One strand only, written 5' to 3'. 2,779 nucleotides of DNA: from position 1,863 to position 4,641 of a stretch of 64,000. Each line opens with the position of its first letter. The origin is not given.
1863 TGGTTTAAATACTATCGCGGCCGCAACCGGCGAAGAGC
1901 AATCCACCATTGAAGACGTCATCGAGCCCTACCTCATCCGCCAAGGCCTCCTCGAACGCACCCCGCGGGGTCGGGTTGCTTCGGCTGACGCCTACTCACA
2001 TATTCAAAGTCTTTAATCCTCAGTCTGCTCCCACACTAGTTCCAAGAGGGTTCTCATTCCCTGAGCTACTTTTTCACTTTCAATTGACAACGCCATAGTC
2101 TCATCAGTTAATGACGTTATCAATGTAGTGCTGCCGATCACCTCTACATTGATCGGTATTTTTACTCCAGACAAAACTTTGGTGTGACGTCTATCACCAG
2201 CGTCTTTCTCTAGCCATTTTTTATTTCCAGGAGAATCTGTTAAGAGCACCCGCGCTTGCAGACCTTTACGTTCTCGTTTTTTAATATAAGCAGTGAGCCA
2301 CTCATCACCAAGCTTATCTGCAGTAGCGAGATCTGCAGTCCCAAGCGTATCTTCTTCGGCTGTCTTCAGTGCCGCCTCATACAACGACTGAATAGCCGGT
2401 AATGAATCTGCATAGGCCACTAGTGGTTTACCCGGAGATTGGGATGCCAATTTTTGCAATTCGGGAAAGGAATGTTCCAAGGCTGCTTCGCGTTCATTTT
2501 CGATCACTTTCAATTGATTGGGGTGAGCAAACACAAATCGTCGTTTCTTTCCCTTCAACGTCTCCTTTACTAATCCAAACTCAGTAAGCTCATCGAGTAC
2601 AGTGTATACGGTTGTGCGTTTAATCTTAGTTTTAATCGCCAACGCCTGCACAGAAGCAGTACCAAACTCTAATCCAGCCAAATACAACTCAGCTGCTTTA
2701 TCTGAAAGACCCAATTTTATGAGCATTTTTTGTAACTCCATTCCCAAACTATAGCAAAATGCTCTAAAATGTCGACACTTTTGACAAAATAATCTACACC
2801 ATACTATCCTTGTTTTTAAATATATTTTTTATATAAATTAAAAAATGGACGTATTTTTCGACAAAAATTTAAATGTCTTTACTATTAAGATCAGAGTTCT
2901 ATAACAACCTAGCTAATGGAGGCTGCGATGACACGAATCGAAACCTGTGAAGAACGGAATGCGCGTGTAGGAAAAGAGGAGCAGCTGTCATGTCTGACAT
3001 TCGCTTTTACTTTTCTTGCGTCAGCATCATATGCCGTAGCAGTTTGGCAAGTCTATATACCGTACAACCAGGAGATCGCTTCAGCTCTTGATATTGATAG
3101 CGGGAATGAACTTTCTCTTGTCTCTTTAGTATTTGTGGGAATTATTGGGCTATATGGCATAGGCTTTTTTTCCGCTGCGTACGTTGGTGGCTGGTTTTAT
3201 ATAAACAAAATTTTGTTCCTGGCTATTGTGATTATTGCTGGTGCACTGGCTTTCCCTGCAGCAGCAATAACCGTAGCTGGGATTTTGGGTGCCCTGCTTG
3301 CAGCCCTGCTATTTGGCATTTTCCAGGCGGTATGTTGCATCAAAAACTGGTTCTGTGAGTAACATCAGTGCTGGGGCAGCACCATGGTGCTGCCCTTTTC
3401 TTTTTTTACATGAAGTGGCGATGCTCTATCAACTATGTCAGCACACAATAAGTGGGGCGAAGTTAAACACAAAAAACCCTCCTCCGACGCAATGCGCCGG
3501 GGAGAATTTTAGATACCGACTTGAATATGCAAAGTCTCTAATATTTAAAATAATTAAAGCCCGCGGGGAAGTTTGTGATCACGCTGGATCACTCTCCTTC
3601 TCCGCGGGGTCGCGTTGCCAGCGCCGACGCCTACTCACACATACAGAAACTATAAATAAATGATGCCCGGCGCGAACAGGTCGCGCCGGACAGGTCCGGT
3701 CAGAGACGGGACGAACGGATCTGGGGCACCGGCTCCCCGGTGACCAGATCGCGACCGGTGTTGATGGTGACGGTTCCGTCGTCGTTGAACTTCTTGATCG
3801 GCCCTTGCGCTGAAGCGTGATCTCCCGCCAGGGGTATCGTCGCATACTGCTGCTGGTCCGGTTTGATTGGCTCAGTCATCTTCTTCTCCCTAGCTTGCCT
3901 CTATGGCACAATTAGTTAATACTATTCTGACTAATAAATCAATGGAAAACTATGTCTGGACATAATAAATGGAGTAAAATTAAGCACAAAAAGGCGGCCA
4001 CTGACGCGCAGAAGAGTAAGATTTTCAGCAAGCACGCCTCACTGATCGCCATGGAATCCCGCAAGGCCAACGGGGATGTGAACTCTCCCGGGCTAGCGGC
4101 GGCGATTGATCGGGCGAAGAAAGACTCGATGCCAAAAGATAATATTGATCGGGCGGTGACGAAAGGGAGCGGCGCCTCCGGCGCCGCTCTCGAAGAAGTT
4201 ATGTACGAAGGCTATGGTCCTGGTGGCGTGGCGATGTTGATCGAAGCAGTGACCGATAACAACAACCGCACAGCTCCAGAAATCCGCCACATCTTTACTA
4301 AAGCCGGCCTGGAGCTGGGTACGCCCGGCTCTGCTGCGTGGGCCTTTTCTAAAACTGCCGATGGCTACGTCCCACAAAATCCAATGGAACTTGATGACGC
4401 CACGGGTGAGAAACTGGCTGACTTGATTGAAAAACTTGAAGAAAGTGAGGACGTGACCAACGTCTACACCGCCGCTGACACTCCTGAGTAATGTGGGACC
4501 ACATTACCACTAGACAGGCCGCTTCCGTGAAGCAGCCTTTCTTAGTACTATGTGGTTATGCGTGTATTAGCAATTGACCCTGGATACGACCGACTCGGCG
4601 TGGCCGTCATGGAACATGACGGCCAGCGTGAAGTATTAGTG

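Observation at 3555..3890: Second, synonymously diverged copy of the ruvB 3' end in a GC-rich patch 1.6 kb downstream of intact ruvB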

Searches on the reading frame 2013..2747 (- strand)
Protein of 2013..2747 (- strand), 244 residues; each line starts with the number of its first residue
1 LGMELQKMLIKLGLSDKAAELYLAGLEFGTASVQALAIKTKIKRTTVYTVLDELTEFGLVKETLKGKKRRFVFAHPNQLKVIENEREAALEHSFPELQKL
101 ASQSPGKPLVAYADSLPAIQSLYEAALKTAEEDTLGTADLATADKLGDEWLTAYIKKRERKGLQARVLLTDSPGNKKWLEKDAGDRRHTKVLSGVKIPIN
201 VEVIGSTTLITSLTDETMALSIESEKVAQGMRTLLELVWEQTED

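Call 11: search_protein_families(library=pfam, proteins=[window:2013-2747:-], max_evalue=0.1)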
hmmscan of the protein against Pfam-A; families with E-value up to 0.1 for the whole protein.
window:2013-2747:- (244 aa): 7 families
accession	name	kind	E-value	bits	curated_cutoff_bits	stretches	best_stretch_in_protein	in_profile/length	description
PF01978.25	TrmB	-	4.2e-09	36.6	25.6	1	11-76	3-67/68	Sugar-specific transcriptional regulator TrmB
PF13730.12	HTH_36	-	0.0045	17.2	25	1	31-60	26-55/55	Helix-turn-helix domain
PF01475.25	FUR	-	0.012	16.2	23.1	1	40-99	39-100/121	Ferric uptake regulator family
PF22194.2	F-93_WHD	-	0.014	15.9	28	0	41-71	26-57/62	F-93, winged-helix domain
PF03965.22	Penicillinase_R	-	0.02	15.7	22.6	1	34-72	25-63/115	Penicillinase repressor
PF24033.1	DUF7342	-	0.069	13.6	31.6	0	31-98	18-83/150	Family of unknown function (DUF7342)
PF11483.13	DUF3209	-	0.079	13.9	25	0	80-133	15-68/124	Protein of unknown function (DUF3209)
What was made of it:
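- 2013..2747 (-): TrmB-family regulator, convergent with ruvB. The two stop codons overlap by 4 nt. Pfam PF01978 (call 11).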

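Call 34: find_encoding_contigs(protein=window:2013-2741:-, flank=4000, max_places=10)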
Protein window:2013-2741:- (242 aa): no gene with exactly this product is on record in the collection.

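Call 61: search_protein_families(library=phrogs, proteins=[window:2013-2747:-], max_evalue=0.01)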
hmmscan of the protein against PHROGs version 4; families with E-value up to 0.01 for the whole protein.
window:2013-2747:- (244 aa): 4 families
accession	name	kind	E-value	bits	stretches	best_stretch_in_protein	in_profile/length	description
phrog_270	-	DNA, RNA and nucleotide metabolism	0.00031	21.2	1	29-94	64-128/383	replication initiation protein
phrog_186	-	DNA, RNA and nucleotide metabolism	0.0008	20.2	1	12-80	38-103/308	DnaD-like helicase loader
phrog_678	-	DNA, RNA and nucleotide metabolism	0.0021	18.7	1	31-85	86-138/346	replication initiation O-like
phrog_5978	-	unknown function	0.0057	16.8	1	13-83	294-363/364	-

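Call 62: search_protein_families(library=ncbifam, proteins=[window:2013-2747:-], max_evalue=0.01)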
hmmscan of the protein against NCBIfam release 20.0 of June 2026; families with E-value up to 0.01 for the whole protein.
window:2013-2747:- (244 aa): 4 families
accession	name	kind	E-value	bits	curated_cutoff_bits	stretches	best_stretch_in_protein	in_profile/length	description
TIGR01884.1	cas_HTH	subfamily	4.3e-05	23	60.2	1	12-68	138-195/202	CRISPR-associated CARF protein Csa3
NF047390.1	TransRegTrmBL1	equivalog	0.0023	17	650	1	4-87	5-85/341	HTH-type sugar sensing transcriptional regulator TrmBL1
NF040939.2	trans_reg_lrs14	equivalog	0.0035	17.4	90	1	12-66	17-72/103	Lrs14 family HTH-type transcriptional regulator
NF007341.0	PRK09834.1-3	equivalog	0.0091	15.1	269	0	26-64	23-61/274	DNA-binding transcriptional regulator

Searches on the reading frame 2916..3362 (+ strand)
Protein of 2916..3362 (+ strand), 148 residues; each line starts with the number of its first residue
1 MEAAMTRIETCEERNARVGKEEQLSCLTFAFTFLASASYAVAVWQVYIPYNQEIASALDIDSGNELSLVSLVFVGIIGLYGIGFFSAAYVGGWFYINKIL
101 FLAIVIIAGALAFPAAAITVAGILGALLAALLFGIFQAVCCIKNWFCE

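Call 11: search_protein_families(library=pfam, proteins=[window:2916-3362:+], max_evalue=0.1)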
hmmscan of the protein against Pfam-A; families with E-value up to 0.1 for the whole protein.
window:2916-3362:+ (148 aa): 0 families

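Call 61: search_protein_families(library=phrogs, proteins=[window:2916-3362:+], max_evalue=0.01)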
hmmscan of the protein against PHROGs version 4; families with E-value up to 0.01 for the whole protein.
window:2916-3362:+ (148 aa): 0 families

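Call 62: search_protein_families(library=ncbifam, proteins=[window:2916-3362:+], max_evalue=0.01)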
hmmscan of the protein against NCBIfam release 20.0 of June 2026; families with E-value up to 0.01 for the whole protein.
window:2916-3362:+ (148 aa): 0 families
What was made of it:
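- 2916..3362 (+): Orphan 148-aa membrane protein ORF. No family hit (calls 11, 61, 62).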

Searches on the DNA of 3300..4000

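Call 16: search_rna_families(source=window, start=3300, end=4000, threshold=evalue, max_evalue=10)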
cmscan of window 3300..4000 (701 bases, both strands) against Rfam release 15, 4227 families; matches with E-value up to 10: 8.
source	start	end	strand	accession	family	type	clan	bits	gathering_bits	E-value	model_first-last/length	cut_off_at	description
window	3359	3402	+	RF01489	sbrA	Gene; sRNA;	-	23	45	0.029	1-71/71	no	Listeria sRNA sbrA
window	3332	3405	+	RF02551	DapZ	Cis-reg;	-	19.8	56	0.73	1-78/78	no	ABC transporter regulator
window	3361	3407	-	RF00455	mir-15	Gene; miRNA;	CL00085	15.9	57.3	0.81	1-88/88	no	mir-15 microRNA precursor family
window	3352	3415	+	RF03408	mir-5890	Gene; miRNA;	-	15.9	54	1.9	1-78/78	no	mir-5890 microRNA precursor family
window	3364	3452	-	RF02504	Atu_L1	Gene; sRNA;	-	12.8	60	2.4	1-174/174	no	Rhizobiales sRNA Atu_L1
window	3372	3538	-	RF01472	rli40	Gene; sRNA;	-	12.6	100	1.4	1-263/263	no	Listeria sRNA rli40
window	3510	3593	+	RF00035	OxyS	Gene; sRNA;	-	12.4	75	7.4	1-110/110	no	OxyS RNA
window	3468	3533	-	RF02147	MEG8_3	Gene; lncRNA;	-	10.7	40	6.1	1-66/66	no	Maternally expressed 8 exon 3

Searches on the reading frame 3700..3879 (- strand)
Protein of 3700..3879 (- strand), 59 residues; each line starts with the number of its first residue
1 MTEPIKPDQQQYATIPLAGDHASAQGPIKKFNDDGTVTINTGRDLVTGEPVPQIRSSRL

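Call 7: find_encoding_contigs(protein=window:3700-3879:-, flank=8000, max_places=10)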
Protein window:3700-3879:- (59 aa): 1 contig read that carries it; 1 place shown.
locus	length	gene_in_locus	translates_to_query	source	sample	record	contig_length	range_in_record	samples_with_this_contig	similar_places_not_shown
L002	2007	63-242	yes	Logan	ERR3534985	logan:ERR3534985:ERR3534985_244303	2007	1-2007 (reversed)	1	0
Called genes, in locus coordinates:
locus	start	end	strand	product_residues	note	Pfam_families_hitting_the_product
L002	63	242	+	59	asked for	-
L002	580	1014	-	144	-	-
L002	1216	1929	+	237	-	PF01978:TrmB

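Call 10: find_homologous_proteins(query=window:3700-3879:-, max_evalue=0.01)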
Query window:3700-3879:- (59 aa): 1 proteins with E <= 0.01 among 1 candidates.
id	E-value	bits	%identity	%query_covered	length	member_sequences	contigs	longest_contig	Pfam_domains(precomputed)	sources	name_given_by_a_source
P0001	1.0e-31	124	100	100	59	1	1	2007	-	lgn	-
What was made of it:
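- Tried and rejected: The word-indexed search found only the protein itself (call 10).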

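Call 11: search_protein_families(library=pfam, proteins=[window:3700-3879:-], max_evalue=0.1)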
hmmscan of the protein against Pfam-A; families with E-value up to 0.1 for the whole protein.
window:3700-3879:- (59 aa): 0 families

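Call 32: find_related_loci(query=window:3700-3879:-, collection=viral_contigs, flank=3000)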
Query window:3700-3879:- (59 aa) in viral_contigs; peptide patterns used: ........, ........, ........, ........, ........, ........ (x = any residue, [..] = any of these).
14 stretches matched a pattern, but none encodes a relative of the query by tblastn (E <= 1e-3).
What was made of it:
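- Tried and rejected: Viral contigs hold no relative of orf59 (call 32).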

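Call 49: search_protein_representatives(protein=window:3700-3879:-)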
Query: 59 residues. Proteins with E-value up to 0.001 (for the whole library): 6; up to 1e-10: 1; up to 1e-30: 1. The best 6 are listed.
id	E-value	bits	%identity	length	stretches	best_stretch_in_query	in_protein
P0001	3.2e-32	124.4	100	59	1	1-59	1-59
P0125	1.1e-06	44.5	29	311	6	29-56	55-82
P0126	1.2e-05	41.3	38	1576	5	26-53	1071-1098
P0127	1.5e-04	37.8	35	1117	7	6-58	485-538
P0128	3.0e-04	36.9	41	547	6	5-51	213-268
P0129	4.2e-04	36.4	51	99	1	4-51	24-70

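Call 51: search_protein_families(library=pfam, proteins=[P0125, P0126, P0127, P0128, P0129], max_evalue=0.01)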
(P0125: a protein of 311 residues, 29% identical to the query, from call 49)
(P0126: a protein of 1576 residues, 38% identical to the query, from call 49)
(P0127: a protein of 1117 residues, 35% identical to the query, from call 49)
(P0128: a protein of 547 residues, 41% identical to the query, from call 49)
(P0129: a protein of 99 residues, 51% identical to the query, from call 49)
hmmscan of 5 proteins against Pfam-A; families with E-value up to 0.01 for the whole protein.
P0125 (311 aa): 11 families
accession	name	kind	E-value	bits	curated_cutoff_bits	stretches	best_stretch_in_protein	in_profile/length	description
PF22300.2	NGO_1070-like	-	7.8e-11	42.8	26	0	265-301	13-49/99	NGO_1070-like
PF01192.27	RNA_pol_Rpb6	-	1.3e-10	41.6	26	0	46-82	12-48/53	RNA polymerase Rpb6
PF22791.1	DUF7011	-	5e-10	39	27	0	108-122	29-43/48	Domain of unknown function (DUF7011)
PF03488.19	Ins_beta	-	9e-07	29.2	21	0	9-35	5-30/48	Nematode insulin-related peptide beta type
PF02794.22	HlyC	-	2.3e-05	24.7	25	0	236-283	31-78/127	RTX toxin acyltransferase family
PF17735.7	BslA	-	0.00042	20.7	38.7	0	106-129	58-81/121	Biofilm surface layer A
PF17926.6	TetR_C_21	-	0.00045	20.8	26.2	0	176-219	44-87/111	Tetracyclin repressor-like, C-terminal domain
PF24165.1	TMP_C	-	0.00064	20.1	27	0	57-64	25-32/36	Tape measure protein C-terminal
PF09157.17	TruB-C_2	-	0.00075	19.8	21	0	15-29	9-23/57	Pseudouridine synthase II TruB, C-terminal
PF20552.4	HTH_62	-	0.0023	18.4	27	0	25-41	42-58/72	Recombinase-like helix-turn-helix domain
PF24888.1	DUF7741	-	0.0032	18.2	27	0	67-94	25-52/80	Domain of unknown function (DUF7741)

P0126 (1576 aa): 9 families
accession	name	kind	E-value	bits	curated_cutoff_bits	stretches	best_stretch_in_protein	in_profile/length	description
PF17803.7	Cadherin_4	-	6e-33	113.6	25.1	8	1468-1524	10-65/71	Bacterial cadherin-like domain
PF17963.7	Big_9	-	1.9e-25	90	23.6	2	1469-1536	1-59/89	Bacterial Ig domain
PF24688.1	SseK_NleB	-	2.7e-08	33.8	25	0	787-826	195-234/317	SseK/NleB family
PF00028.23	Cadherin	-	3.8e-08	34.1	28.8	1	512-601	4-93/93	Cadherin domain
PF23843.2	DUF7210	-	1.3e-06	28.2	27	0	771-791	12-32/38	Domain of unknown function (DUF7210)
PF08411.15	Exonuc_X-T_C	-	4.5e-05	23.1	27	0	1035-1057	91-113/269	Exonuclease C-terminal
PF23575.1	JAG1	-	0.00012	22.6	27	0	980-1038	11-65/110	Protein jagged-1-like, predicted ferredoxin-like domain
PF23976.1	DUF7302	-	0.00015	22.5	24.9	0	827-854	6-33/61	Family of unknown function (DUF7302)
PF11927.14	HODM_asu-like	-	0.00031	20.6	25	0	776-819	78-122/273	Haem-dependent oxidative N-demethylase, alpha subunit-like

P0127 (1117 aa): 3 families
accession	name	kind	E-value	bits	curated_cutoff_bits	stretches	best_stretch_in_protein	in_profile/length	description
PF08208.16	RNA_polI_A34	-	8.8e-22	78.6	31.7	0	356-385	105-133/205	DNA-directed RNA polymerase I subunit RPA34.5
PF10645.14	Carb_bind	-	3.5e-11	43.6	25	0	307-319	18-30/49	Carbohydrate binding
PF14963.11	Get2_like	-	2.8e-09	37.9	25.2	0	517-538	218-239/270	Get2-like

P0128 (547 aa): 14 families
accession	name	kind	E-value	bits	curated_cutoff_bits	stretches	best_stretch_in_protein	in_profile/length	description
PF13812.12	PPR_3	-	5.1e-65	215.9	25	7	332-386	2-59/63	Pentatricopeptide repeat domain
PF13041.12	PPR_2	-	3.5e-51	171.5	30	7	360-385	21-46/50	PPR repeat family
PF12854.13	PPR_1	-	1.7e-30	104.8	23.8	6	339-353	1-15/34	PPR repeat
PF17177.10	PPR_long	-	4.3e-12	46.3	27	0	327-412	28-127/211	Pentacotripeptide-repeat region of PRORP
PF06239.17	ECSIT_N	-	1.6e-09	37.7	25.9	0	223-258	79-114/181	Evolutionarily conserved signalling intermediate in Toll pathway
PF16970.11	FimA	-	1e-07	32.8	30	0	280-341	49-106/145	Type-1 fimbrial protein, A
PF24654.2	CEP76_N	-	1.6e-06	28.7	27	0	233-250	40-57/60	CEP76 N-terminal domain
PF10241.14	KxDL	-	4.2e-05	24.2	27.2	0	382-403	42-63/86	Uncharacterized conserved protein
PF11372.14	DUF3173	-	0.0012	19.1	25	0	312-337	1-26/58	Domain of unknown function (DUF3173)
PF14559.12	TPR_19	-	0.0014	19.3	25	1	479-524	6-51/68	Tetratricopeptide repeat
PF13468.12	Glyoxalase_3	-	0.0042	17.6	25.1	0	368-398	26-53/176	Glyoxalase-like domain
PF01535.26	PPR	-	0.0081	16.8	25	0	346-373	1-31/31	PPR repeat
PF18149.6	Helicase_PWI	-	0.0087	16.7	23.1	0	205-246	63-104/111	N-terminal helicase PWI domain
PF13432.12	TPR_16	-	0.0097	16.8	32.7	0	480-524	13-57/65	Tetratricopeptide repeat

P0129 (99 aa): 0 families

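Call 52: find_homologous_proteins(query=P0129, max_evalue=0.001)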
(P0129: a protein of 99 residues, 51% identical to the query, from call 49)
Query P0129 (99 aa): 1 proteins with E <= 0.001 among 11 candidates.
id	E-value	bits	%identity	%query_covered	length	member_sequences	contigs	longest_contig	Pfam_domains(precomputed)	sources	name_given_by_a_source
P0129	1.4e-59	217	100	100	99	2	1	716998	-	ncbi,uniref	ncbi:hypothetical protein ACFSCT_13080 [Paracoccus pacificus]|uniref:Uncharacterized protein n=2 Tax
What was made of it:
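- Tried and rejected: A search seeded with P0129 found only P0129 itself (call 52).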

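Call 53: find_encoding_contigs(protein=P0129, flank=4000, max_places=3)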
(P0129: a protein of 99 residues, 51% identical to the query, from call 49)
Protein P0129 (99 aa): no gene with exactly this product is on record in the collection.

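Call 61: search_protein_families(library=phrogs, proteins=[window:3700-3879:-], max_evalue=0.01)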
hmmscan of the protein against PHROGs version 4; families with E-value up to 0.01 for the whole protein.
window:3700-3879:- (59 aa): 0 families

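Call 62: search_protein_families(library=ncbifam, proteins=[window:3700-3879:-], max_evalue=0.01)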
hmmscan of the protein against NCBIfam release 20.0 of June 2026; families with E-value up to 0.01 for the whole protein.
window:3700-3879:- (59 aa): 0 families

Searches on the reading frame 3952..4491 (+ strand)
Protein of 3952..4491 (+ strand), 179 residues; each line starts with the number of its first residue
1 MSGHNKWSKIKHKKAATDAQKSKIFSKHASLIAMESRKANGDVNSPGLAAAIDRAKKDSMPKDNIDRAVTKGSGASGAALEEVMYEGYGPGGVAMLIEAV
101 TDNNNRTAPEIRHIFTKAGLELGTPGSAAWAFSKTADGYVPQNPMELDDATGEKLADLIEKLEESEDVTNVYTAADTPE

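Call 11: search_protein_families(library=pfam, proteins=[window:3952-4491:+], max_evalue=0.1)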
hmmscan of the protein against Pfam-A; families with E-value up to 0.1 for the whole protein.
window:3952-4491:+ (179 aa): 2 families
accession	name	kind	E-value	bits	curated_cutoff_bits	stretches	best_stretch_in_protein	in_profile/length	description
PF01709.26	Transcrip_reg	-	5.7e-31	107.8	27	2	80-135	1-56/160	TACO1/YebC second and third domain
PF20772.2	TACO1_YebC_N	-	2.8e-22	79.4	36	1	5-74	1-72/73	TACO1/YebC protein N-terminal domain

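Call 62: search_protein_families(library=ncbifam, proteins=[window:3952-4491:+], max_evalue=0.01)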
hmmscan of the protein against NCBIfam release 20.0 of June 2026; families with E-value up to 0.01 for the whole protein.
window:3952-4491:+ (179 aa): 3 families
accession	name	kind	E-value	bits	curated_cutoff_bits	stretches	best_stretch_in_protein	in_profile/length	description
NF001030.0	PRK00110.1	equivalog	7.4e-59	199.3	243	2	1-135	1-137/245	YebC/PmpR family DNA-binding transcriptional regulator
TIGR01033.1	TIGR01033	subfamily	3.6e-54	184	208.75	2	1-135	1-137/238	YebC/PmpR family DNA-binding transcriptional regulator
NF009044.0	PRK12378.1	subfamily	1.6e-48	165.5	196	2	6-136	4-135/239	YebC/PmpR family DNA-binding transcriptional regulator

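Call 63: find_encoding_contigs(protein=window:3952-4491:+, flank=4000, max_places=10)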
Protein window:3952-4491:+ (179 aa): no gene with exactly this product is on record in the collection.
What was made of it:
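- Tried and rejected: Look-ups of the TrmB protein, YebC and P0129 returned nothing (calls 34, 53, 63).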
